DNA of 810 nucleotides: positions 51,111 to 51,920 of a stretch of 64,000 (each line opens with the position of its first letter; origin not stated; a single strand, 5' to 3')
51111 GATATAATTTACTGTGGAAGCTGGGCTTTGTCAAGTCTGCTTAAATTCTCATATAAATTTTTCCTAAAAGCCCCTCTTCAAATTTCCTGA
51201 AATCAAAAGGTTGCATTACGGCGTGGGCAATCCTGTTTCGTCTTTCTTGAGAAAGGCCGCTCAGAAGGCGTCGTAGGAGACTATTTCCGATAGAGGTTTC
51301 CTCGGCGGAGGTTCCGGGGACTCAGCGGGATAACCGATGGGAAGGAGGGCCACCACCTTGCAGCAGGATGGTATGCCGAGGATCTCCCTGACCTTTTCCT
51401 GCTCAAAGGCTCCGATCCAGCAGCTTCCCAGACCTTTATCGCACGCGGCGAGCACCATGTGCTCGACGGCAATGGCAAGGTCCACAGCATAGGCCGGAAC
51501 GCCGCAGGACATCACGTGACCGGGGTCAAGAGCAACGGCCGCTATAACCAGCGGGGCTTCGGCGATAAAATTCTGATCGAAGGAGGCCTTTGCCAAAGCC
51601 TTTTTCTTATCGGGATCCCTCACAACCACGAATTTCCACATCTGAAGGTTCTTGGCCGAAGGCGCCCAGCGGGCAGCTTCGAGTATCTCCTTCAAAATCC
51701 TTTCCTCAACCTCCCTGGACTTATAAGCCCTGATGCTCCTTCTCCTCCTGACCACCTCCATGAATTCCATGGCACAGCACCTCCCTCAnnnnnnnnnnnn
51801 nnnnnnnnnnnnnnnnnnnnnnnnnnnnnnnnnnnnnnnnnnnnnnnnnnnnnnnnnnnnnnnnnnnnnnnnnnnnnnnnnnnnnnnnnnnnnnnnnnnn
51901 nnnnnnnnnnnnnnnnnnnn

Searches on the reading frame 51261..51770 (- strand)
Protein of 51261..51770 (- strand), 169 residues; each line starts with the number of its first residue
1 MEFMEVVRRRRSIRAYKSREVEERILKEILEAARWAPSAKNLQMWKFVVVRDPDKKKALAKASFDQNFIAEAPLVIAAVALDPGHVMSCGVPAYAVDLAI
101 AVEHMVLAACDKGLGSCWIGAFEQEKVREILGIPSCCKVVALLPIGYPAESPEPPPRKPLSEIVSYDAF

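Call 4: search_protein_families(library=pfam, proteins=[window:51261-51770:-], max_evalue=1)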
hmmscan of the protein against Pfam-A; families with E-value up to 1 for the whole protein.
window:51261-51770:- (169 aa): 3 families
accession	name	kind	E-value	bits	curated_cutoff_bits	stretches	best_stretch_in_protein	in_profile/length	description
PF00881.29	Nitroreductase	-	6.8e-33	114.7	23.5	2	7-79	1-73/167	Nitroreductase family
PF14512.11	TM1586_NiRdase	-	3.9e-18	66.3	27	3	102-167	88-152/215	Putative TM nitroreductase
PF01796.24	OB_ChsH2_C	-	0.15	12.5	27.1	1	64-95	20-50/65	ChsH2, C-terminal OB-fold domain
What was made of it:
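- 51261..51770 (-): Downstream neighbour: nitroreductase-family protein, 169 aa, 18 nt after the stop. Context only. Call 4.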

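Call 5: search_protein_families(library=ncbifam, proteins=[window:51261-51770:-], max_evalue=1)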
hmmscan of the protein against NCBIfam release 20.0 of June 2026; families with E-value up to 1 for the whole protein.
window:51261-51770:- (169 aa): 12 families
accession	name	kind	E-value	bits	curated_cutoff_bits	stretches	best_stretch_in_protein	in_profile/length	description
TIGR02476.1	BluB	equivalog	1.7e-21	76.6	150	2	3-65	9-71/205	5,6-dimethylbenzimidazole synthase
NF008033.1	PRK10765.1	equivalog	3.5e-21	75.7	223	1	3-165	4-177/240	oxygen-insensitive NADPH nitroreductase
TIGR03553.1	F420_FbiB_CTERM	equivalog_domain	1.1e-13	51.5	249.55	2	94-158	119-185/194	F420 biosynthesis protein FbiB, C-terminal domain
NF003768.0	PRK05365.1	equivalog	1.3e-13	51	152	2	6-83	17-95/200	malonic semialdehyde reductase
NF009810.0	PRK13294.1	equivalog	1.8e-13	50.2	304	2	94-161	374-443/449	coenzyme F420-0:L-glutamate ligase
NF008275.0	PRK11053.1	equivalog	9.1e-10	38.4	227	1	1-66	1-67/217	oxygen-insensitive NAD(P)H nitroreductase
NF008088.0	PRK10828.1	equivalog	7e-09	35.5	183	1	1-149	1-164/183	NAD(P)H nitroreductase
NF047509.1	Rv3131_FMN_oxido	subfamily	1.6e-06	27.8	199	2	101-164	251-319/319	Acg family FMN-binding oxidoreductase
TIGR03605.1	antibiot_sagB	domain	0.00072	19.1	78.4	1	59-145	81-171/173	SagB family peptide dehydrogenase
NF005901.0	PRK07877.1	equivalog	0.013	13.7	476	1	16-51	367-402/722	Rv1355c family protein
NF011931.1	PRK15402.1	subfamily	0.084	11.7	439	1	92-143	87-138/401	MdfA family multidrug efflux MFS transporter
NF011424.0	PRK14851.1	subfamily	0.13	10.2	1170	1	16-49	318-351/679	hypothetical protein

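Call 46: search_protein_families(library=padloc, proteins=[window:51261-51770:-], max_evalue=0.01)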
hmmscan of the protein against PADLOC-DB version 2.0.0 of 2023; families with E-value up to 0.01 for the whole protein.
window:51261-51770:- (169 aa): 0 families
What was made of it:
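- Tried and rejected: No PADLOC hit for the gene or its two small neighbours (call 46).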
